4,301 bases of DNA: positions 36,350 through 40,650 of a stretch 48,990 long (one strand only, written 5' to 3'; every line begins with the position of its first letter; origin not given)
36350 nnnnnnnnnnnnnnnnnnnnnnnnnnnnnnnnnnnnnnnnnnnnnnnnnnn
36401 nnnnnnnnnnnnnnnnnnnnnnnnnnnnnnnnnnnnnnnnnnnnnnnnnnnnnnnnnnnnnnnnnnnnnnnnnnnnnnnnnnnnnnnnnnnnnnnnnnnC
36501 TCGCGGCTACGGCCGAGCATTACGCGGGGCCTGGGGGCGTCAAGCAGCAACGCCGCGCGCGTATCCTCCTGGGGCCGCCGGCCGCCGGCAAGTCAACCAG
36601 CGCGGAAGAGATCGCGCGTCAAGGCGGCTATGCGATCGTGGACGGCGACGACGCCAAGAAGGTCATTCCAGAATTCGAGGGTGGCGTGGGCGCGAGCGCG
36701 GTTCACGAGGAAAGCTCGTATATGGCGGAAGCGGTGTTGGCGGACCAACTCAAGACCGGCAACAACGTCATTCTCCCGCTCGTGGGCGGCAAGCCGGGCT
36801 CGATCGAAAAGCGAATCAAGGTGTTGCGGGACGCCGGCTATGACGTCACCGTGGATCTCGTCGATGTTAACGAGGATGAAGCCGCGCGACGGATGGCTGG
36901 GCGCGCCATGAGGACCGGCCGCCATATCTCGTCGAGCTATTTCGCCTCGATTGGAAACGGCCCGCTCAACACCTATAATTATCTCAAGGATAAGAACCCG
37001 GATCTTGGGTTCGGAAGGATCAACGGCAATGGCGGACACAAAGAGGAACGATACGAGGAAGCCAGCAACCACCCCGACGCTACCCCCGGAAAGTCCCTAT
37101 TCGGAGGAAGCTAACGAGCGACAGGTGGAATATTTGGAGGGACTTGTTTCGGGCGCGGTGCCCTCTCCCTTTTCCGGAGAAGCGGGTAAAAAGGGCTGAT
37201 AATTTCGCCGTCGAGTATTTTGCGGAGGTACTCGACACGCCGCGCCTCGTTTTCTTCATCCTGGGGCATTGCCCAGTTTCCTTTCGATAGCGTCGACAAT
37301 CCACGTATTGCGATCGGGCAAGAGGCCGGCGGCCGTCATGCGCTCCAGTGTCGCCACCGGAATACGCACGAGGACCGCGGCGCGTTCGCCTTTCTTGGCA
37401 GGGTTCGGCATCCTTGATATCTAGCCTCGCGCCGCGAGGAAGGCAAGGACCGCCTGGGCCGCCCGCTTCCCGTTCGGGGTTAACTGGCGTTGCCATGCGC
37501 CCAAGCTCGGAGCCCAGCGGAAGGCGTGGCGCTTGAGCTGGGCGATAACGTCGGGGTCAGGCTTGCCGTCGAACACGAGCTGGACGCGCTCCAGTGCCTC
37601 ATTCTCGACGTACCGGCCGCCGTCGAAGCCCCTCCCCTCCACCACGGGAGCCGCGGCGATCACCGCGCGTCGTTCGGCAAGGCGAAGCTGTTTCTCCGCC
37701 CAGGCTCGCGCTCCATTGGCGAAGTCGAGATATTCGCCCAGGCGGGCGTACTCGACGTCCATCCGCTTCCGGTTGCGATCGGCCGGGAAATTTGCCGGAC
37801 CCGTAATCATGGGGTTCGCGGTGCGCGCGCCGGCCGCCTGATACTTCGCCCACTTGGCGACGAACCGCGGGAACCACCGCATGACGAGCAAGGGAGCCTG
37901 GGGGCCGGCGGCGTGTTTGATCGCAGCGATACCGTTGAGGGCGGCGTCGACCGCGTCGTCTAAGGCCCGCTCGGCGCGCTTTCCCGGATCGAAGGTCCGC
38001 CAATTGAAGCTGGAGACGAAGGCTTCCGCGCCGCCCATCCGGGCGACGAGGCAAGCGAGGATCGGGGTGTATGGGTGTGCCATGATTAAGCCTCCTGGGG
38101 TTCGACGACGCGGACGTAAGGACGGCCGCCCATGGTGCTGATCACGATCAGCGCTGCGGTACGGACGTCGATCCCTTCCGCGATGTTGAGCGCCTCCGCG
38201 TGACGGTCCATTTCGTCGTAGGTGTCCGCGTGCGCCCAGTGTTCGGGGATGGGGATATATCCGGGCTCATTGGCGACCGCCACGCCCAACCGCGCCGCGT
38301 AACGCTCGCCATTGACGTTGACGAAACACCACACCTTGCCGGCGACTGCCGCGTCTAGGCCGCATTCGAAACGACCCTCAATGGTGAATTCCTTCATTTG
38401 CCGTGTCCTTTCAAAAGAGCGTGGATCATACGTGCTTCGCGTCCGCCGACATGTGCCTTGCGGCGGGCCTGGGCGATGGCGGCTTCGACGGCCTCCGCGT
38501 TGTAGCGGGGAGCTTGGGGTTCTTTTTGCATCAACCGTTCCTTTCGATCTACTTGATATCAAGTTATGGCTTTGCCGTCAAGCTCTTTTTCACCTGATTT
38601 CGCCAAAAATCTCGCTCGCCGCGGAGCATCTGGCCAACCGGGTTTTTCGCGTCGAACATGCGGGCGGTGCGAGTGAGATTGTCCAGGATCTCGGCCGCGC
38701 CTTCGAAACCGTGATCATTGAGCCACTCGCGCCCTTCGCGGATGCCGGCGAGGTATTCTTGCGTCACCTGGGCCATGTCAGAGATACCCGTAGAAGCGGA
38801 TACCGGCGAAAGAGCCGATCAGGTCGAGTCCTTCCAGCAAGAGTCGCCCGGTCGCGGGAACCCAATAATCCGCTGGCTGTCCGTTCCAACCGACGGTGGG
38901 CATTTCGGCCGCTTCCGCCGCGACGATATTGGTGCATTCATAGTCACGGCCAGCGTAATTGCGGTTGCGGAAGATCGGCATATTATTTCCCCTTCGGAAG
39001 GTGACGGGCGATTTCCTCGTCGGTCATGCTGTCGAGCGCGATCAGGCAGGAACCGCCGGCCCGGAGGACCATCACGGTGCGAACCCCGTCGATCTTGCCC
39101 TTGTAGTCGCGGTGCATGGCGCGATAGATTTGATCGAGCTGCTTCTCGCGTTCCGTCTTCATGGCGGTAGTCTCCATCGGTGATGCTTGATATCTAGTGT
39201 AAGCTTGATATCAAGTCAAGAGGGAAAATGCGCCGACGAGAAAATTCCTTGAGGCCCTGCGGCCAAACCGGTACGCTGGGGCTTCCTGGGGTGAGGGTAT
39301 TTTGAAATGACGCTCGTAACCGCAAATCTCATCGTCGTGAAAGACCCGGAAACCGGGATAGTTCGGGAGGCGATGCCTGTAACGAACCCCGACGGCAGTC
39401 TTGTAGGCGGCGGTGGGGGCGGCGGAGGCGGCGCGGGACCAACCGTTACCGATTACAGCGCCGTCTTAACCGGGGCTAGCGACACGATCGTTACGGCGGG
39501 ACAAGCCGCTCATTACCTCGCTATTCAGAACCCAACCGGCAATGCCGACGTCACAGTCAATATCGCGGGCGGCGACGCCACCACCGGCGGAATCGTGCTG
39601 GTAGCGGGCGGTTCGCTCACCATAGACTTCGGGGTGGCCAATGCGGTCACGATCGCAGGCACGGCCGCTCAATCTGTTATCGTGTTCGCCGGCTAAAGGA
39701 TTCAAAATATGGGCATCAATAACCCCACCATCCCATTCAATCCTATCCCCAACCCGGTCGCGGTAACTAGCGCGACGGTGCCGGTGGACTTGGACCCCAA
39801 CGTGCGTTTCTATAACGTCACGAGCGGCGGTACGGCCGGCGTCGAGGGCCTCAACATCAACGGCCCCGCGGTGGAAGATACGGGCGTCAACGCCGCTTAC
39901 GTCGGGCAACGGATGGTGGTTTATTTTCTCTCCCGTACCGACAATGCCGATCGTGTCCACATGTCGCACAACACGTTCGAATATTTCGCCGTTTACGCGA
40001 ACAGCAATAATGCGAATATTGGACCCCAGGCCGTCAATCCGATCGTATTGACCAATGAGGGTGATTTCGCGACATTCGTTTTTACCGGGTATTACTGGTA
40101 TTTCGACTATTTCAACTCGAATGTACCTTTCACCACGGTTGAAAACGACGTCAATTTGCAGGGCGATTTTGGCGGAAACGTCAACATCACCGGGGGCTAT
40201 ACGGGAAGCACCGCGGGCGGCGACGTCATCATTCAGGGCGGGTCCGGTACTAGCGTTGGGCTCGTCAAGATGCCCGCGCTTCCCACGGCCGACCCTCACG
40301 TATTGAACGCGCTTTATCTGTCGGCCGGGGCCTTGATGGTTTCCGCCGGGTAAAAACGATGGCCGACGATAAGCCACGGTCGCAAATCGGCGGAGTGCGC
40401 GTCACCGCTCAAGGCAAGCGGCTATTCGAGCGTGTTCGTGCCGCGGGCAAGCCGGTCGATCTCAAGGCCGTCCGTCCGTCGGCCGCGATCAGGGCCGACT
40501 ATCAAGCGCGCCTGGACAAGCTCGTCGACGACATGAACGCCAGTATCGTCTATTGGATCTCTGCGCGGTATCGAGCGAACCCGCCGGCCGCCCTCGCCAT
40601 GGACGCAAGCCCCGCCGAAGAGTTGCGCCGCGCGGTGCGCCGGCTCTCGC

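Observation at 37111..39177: Leftward eight-gene accessory island inserted between the portal and MuF-like genes: candidate anti-defence or host-takeover locus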

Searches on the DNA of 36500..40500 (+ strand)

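Call 8: search_dna_similar(query=window:36500-40500:+, collection=phages, mode=distant, max_rows=20)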
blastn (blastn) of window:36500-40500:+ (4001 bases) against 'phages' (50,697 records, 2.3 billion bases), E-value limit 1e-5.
No match.

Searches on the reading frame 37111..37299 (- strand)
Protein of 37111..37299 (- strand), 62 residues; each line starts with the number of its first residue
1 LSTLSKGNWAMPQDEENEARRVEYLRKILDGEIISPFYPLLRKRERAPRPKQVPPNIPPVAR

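Call 6: search_protein_families(library=pfam, max_evalue=1, proteins=[window:37111-37269:-])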
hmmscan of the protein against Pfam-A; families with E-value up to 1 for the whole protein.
window:37111-37269:- (52 aa): 0 families

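Call 7: search_protein_families(library=phrogs, max_evalue=0.1, proteins=[window:37111-37269:-])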
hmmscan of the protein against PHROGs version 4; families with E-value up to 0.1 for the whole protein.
window:37111-37269:- (52 aa): 0 families

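Call 10: search_protein_families(library=pfam, max_evalue=10, proteins=[window:37111-37299:-])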
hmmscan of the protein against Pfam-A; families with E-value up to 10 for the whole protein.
window:37111-37299:- (62 aa): 0 families

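Call 11: search_protein_families(library=ncbifam, max_evalue=1, proteins=[window:37111-37269:-])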
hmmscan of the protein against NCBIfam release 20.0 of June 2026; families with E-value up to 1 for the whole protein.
window:37111-37269:- (52 aa): 0 families

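Call 99: search_protein_families(library=padloc, max_evalue=0.1, proteins=[window:37111-37269:-])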
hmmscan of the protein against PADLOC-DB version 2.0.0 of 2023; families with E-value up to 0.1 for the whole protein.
window:37111-37269:- (52 aa): 0 families
